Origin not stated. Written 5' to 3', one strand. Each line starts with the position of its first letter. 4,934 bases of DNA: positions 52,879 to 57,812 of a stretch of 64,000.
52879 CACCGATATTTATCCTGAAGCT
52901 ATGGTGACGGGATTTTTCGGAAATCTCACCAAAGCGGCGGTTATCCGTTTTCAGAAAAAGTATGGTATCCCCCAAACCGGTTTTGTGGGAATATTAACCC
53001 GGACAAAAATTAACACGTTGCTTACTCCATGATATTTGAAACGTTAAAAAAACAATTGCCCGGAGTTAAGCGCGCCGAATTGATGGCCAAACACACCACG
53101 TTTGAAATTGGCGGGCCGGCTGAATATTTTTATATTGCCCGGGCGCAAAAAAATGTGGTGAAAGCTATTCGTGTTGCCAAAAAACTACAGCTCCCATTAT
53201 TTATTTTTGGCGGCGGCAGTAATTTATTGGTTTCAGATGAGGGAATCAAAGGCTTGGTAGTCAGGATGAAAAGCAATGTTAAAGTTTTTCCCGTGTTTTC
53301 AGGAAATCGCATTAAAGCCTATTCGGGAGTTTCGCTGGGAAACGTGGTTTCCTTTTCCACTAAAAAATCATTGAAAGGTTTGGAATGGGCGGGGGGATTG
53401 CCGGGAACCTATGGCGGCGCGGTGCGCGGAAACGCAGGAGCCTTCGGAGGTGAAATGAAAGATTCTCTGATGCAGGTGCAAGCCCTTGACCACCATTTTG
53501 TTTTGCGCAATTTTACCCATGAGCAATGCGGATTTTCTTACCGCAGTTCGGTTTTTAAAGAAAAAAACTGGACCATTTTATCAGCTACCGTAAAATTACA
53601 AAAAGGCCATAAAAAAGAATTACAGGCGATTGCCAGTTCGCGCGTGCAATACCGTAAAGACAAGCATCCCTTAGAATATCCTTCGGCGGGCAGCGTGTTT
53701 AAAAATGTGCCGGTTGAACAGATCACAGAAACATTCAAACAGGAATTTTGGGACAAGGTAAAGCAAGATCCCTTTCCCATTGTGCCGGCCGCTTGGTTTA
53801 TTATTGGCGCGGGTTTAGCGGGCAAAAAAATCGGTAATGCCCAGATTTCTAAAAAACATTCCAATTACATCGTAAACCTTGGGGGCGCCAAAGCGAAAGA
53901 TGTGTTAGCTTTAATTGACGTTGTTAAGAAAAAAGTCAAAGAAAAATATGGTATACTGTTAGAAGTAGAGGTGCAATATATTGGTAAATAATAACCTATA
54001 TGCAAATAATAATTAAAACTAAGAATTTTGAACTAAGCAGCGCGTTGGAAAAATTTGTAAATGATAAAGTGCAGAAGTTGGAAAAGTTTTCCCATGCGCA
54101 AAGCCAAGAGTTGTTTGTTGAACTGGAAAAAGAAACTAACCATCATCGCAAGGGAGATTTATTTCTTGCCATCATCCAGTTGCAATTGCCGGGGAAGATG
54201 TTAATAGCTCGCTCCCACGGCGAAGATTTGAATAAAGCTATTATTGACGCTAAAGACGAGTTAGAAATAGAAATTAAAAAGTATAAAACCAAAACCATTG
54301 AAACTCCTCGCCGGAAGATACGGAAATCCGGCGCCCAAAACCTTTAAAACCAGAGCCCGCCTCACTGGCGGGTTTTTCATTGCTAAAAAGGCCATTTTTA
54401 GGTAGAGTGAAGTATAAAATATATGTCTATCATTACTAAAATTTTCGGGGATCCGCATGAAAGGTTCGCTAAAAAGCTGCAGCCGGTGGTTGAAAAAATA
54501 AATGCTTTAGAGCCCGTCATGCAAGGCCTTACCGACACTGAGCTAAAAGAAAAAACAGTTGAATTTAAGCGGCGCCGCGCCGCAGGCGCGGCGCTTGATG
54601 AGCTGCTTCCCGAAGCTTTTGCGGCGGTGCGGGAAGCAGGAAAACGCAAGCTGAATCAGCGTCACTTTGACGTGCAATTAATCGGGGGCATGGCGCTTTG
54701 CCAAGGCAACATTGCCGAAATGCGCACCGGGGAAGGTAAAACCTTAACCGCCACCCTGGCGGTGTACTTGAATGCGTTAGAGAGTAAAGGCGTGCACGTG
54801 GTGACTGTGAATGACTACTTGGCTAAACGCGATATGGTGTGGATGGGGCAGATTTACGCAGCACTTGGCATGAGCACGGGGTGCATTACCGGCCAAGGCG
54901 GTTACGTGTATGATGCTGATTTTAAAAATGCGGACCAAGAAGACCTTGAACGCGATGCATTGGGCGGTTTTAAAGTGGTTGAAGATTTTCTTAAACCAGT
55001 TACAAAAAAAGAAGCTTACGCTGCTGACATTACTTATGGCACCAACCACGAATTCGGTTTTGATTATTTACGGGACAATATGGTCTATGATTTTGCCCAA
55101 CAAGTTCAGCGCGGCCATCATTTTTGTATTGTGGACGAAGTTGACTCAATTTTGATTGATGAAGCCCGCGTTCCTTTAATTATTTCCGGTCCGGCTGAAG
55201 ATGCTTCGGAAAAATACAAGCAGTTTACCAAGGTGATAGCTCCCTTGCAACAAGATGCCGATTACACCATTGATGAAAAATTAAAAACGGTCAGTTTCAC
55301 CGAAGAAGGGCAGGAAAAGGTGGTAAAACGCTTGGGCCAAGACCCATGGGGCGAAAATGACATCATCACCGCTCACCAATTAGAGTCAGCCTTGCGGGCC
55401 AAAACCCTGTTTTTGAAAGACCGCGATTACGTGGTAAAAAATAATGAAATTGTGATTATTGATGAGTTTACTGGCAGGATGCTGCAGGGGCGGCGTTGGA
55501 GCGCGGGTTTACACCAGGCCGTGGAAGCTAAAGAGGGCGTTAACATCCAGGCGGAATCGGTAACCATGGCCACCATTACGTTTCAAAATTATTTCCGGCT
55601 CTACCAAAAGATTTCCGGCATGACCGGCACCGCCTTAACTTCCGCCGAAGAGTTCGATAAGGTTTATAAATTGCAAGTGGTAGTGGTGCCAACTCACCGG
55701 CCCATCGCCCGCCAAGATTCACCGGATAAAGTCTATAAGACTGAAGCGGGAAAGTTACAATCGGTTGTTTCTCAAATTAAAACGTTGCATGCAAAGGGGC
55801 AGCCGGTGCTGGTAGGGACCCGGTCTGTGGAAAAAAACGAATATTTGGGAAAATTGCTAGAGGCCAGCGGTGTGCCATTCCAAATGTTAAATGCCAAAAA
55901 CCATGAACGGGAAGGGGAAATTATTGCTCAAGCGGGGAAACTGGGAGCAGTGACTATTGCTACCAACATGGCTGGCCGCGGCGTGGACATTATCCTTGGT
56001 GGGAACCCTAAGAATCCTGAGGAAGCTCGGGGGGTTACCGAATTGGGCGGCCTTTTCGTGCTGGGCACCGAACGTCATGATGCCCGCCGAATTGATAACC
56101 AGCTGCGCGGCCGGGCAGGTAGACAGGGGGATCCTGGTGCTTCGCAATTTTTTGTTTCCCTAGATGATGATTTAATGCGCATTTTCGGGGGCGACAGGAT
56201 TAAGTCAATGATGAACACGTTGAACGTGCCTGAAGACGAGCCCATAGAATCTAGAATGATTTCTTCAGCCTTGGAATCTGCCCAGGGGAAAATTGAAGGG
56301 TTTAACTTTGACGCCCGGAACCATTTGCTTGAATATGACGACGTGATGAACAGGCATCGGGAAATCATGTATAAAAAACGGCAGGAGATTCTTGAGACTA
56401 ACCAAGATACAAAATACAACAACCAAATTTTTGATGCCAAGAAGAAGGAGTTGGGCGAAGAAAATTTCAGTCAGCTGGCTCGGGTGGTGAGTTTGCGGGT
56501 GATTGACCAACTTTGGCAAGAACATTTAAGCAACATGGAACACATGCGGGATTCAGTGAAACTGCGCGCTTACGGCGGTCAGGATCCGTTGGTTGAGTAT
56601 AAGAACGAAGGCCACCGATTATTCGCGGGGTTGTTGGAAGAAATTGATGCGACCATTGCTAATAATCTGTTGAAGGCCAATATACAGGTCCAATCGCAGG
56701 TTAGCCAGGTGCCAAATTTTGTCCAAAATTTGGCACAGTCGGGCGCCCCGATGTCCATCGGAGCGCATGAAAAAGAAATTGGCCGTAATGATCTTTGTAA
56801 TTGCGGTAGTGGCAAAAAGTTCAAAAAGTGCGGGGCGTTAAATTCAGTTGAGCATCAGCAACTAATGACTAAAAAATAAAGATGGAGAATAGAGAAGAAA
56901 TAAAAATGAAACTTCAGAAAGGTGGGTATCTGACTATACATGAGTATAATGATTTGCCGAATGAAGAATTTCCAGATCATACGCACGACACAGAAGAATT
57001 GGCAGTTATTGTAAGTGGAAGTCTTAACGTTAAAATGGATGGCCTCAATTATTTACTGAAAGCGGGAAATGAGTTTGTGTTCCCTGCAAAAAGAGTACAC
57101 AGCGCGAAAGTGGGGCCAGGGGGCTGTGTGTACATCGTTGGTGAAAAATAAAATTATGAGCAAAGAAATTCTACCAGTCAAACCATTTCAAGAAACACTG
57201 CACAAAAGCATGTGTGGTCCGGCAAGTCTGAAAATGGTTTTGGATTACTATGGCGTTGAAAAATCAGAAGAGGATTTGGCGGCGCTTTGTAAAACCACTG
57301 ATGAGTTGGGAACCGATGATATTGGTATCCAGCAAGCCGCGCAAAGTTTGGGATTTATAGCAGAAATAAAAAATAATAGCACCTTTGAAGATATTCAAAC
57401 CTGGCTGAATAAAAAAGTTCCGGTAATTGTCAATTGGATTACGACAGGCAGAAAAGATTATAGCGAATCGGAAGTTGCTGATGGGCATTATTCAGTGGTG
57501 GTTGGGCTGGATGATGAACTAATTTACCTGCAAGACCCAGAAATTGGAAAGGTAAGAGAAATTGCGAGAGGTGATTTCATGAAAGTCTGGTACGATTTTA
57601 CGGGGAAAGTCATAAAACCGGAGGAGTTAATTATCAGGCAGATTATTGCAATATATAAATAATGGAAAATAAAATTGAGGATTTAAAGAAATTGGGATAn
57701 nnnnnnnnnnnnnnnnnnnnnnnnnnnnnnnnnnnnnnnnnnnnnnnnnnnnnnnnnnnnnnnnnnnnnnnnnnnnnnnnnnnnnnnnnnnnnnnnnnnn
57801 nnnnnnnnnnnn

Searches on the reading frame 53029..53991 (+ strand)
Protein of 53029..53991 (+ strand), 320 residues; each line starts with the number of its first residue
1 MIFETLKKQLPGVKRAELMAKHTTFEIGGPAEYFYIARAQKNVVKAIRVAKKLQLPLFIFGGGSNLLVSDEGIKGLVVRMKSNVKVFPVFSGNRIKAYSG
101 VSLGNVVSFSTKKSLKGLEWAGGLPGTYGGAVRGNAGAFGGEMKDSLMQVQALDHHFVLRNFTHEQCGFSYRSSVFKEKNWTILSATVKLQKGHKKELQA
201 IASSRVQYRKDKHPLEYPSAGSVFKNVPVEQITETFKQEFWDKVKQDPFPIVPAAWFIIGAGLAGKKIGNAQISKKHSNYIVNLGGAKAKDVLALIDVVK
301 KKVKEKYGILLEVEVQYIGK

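Call 10: search_protein_families(library=pfam, proteins=[window:53029-53991:+], max_evalue=0.001)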
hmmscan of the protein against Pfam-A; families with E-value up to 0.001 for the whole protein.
window:53029-53991:+ (320 aa): 2 families
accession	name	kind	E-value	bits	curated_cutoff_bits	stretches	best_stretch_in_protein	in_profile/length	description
PF02873.21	MurB_C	-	3e-29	101.5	27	1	205-318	9-99/99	UDP-N-acetylenolpyruvoylglucosamine reductase, C-terminal domain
PF01565.28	FAD_binding_4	-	2.1e-15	57.1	26.4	1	34-154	4-130/139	FAD binding domain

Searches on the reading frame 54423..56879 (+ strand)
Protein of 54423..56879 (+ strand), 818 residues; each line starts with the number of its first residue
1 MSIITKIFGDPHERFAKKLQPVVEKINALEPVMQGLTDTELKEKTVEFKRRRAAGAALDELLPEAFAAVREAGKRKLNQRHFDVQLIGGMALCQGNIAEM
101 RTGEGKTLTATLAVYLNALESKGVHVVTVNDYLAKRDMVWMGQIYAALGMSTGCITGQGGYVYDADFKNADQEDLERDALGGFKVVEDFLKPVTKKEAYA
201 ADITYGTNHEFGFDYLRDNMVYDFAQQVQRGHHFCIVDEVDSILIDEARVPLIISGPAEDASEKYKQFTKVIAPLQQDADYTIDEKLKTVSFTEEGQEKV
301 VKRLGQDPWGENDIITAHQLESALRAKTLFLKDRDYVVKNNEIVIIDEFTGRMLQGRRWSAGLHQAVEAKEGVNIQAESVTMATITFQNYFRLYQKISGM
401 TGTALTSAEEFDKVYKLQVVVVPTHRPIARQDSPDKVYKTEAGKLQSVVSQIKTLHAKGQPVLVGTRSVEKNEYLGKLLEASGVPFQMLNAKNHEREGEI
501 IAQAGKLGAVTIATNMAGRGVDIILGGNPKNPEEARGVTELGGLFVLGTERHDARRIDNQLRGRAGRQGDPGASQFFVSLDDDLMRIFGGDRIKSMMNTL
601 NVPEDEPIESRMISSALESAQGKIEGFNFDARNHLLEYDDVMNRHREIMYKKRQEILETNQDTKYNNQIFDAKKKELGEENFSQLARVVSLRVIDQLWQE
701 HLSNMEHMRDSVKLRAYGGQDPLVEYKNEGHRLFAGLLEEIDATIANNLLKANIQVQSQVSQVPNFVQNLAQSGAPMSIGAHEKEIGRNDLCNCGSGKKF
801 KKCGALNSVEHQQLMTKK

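Call 11: search_protein_families(library=pfam, proteins=[window:54423-56879:+], max_evalue=0.001)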
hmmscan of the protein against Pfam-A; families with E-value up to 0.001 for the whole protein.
window:54423-56879:+ (818 aa): 6 families
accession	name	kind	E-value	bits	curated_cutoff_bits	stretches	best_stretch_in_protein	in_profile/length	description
PF07517.20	SecA_DEAD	-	2.2e-122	408.3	24.6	1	5-411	2-289/290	SecA DEAD-like domain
PF21090.3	P-loop_SecA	-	5.5e-79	265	27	2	427-531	1-105/205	SecA P-loop domain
PF07516.18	SecA_SW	-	3.2e-45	155.1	26.7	2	668-752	117-199/200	SecA Wing and Scaffold domain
PF01043.26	SecA_PP_bind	-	9e-35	120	23.5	1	261-368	2-110/110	SecA preprotein cross-linking domain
PF02810.21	SEC-C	-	2.3e-06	27.8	20.4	1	788-803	1-16/19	SEC-C motif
PF00271.37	Helicase_C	-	0.00049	20.8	23.5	0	449-569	7-110/110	Helicase conserved C-terminal domain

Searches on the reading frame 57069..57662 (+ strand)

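Call 11: search_protein_families(library=pfam, proteins=[window:57069-57662:+], max_evalue=0.001)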
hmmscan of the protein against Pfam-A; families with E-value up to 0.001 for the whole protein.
window:57069-57662:+ (197 aa): 3 families
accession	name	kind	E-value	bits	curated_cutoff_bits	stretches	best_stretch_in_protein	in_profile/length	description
PF03412.21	Peptidase_C39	-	4e-14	53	22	1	47-175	11-122/133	Peptidase C39 family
PF13529.12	Peptidase_C39_2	-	8.3e-14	52.8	24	1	45-157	12-142/143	Peptidase_C39 like family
PF12385.14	Peptidase_C70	-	1.6e-08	35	19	1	46-167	17-133/141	Papain-like cysteine protease AvrRpt2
